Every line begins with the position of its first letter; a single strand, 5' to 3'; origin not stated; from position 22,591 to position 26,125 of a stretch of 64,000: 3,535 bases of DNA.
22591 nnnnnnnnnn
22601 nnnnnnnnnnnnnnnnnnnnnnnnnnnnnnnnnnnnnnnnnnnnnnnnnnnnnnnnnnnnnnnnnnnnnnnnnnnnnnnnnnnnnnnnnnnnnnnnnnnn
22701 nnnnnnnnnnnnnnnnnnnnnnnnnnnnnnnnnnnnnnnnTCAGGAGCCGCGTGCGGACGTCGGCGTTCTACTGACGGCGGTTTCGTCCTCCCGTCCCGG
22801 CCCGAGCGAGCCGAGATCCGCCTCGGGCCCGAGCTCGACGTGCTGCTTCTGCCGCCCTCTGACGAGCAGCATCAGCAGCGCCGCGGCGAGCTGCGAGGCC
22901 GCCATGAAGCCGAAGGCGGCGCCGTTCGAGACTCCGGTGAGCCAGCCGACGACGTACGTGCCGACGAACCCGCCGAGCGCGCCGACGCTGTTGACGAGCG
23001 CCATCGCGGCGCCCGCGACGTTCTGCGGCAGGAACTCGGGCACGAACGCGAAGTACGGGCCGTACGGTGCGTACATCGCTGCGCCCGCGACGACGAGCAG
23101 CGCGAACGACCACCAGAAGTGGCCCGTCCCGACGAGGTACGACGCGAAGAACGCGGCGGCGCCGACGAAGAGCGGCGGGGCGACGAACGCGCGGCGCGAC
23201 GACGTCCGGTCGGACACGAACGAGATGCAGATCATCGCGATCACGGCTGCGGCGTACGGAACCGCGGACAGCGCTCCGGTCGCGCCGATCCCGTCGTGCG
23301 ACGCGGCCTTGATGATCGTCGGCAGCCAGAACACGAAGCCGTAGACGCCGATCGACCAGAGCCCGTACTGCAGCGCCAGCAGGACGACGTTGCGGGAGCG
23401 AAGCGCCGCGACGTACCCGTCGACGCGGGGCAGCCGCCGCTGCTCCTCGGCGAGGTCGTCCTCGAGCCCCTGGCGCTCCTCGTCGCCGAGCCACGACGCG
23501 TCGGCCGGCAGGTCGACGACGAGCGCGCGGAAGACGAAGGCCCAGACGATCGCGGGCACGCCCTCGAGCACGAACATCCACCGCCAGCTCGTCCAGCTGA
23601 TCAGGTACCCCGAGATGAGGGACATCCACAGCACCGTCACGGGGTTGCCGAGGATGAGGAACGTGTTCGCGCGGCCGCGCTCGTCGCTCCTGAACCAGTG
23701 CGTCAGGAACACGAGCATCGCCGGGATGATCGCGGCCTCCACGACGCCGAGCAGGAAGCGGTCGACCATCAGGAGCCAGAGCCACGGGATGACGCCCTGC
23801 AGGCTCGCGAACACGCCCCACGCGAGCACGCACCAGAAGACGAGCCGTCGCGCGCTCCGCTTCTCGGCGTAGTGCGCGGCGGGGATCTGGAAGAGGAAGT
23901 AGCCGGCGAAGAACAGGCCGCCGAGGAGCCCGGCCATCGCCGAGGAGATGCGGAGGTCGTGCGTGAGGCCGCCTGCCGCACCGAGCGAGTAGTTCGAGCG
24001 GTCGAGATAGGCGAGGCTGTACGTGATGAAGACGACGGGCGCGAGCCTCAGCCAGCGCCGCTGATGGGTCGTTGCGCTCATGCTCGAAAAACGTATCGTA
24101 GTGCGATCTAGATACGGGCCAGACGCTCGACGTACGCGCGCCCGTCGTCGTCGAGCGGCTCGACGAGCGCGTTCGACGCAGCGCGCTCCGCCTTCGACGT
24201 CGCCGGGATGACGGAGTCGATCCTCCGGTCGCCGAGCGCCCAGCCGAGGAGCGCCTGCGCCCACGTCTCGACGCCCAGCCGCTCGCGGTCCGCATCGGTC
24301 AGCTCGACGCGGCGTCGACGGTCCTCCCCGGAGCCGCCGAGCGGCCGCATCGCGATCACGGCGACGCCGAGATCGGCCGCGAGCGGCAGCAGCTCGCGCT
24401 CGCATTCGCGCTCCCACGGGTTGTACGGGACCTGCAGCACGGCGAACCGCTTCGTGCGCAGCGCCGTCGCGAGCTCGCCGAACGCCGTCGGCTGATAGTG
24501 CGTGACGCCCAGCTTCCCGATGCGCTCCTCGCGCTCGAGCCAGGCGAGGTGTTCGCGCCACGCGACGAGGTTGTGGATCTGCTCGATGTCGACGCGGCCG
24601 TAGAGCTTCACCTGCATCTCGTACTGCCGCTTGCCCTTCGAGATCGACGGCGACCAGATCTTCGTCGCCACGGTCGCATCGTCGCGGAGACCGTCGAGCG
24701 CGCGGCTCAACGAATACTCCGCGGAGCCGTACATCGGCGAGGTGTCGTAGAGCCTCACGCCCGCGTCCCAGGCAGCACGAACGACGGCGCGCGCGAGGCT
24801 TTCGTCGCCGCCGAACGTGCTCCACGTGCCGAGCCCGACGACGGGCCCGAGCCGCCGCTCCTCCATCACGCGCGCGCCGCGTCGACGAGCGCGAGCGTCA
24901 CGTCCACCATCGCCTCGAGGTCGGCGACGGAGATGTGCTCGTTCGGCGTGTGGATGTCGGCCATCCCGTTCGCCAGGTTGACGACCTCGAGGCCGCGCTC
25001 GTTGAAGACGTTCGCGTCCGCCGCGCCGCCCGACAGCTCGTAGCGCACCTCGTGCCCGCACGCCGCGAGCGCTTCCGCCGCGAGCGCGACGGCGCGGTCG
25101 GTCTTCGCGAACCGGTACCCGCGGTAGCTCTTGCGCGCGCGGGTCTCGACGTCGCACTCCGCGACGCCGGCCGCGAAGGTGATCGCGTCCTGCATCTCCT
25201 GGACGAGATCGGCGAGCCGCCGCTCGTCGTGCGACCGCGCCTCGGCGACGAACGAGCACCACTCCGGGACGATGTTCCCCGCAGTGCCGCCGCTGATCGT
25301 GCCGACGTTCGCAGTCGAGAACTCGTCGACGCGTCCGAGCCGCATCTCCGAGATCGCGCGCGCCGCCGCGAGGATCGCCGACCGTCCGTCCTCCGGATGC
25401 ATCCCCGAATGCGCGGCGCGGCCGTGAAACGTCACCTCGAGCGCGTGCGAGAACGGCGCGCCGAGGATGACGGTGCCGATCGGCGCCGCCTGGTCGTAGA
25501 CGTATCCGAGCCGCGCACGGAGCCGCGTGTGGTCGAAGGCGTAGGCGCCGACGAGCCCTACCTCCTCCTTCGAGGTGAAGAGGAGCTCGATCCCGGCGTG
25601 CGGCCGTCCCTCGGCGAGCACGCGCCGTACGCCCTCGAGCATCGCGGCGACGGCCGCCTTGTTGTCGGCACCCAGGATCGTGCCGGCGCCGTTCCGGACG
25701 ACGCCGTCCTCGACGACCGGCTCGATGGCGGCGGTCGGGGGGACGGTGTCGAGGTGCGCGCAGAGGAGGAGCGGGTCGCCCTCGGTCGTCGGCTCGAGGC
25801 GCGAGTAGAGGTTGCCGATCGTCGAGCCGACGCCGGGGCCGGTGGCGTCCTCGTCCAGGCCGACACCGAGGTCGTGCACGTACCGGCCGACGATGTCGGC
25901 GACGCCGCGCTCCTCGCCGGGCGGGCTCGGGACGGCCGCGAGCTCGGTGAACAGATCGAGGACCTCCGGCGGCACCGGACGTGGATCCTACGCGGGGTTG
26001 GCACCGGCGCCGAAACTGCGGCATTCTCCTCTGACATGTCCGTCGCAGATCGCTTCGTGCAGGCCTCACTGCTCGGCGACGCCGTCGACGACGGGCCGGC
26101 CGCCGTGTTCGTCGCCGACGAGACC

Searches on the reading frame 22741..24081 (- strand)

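Call 45: search_protein_families(library=pfam, proteins=[window:22741-24081:-], max_evalue=0.00001)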
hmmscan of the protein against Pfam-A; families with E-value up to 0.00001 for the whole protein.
window:22741-24081:- (446 aa): 1 family
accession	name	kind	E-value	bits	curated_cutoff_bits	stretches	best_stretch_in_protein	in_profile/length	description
PF07690.21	MFS_1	-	1.4e-50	172.7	33.4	1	17-375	1-347/347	Major Facilitator Superfamily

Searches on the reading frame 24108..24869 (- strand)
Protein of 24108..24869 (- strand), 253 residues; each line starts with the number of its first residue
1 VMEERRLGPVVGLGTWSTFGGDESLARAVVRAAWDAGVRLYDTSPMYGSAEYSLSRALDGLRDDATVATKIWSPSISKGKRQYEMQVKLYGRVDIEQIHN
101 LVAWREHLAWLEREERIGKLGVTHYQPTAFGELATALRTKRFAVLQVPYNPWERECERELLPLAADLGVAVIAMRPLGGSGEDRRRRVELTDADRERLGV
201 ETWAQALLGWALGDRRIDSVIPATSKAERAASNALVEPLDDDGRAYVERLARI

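Call 45: search_protein_families(library=pfam, proteins=[window:24108-24869:-], max_evalue=0.00001)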
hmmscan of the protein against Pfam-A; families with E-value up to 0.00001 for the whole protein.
window:24108-24869:- (253 aa): 1 family
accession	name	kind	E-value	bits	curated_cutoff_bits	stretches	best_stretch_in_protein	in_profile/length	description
PF00248.27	Aldo_ket_red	-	5.3e-23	81.9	24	1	11-249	2-288/291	Aldo/keto reductase family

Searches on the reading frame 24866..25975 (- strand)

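Call 45: search_protein_families(library=pfam, proteins=[window:24866-25975:-], max_evalue=0.00001)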
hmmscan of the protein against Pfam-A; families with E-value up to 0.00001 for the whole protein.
window:24866-25975:- (369 aa): 4 families
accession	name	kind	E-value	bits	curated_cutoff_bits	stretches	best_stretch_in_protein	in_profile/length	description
PF01546.33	Peptidase_M20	-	9.6e-19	68.5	24.6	1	70-364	1-204/206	Peptidase family M20/M25/M40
PF07687.19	M20_dimer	-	1.3e-17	64.1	21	1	179-266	9-100/107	Peptidase dimerisation domain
PF04389.22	Peptidase_M28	-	4e-13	49.9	21.3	1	55-148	1-77/193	Peptidase family M28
PF05343.19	Peptidase_M42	-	3.8e-09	36.5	23.2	0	104-149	134-178/292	M42 glutamyl aminopeptidase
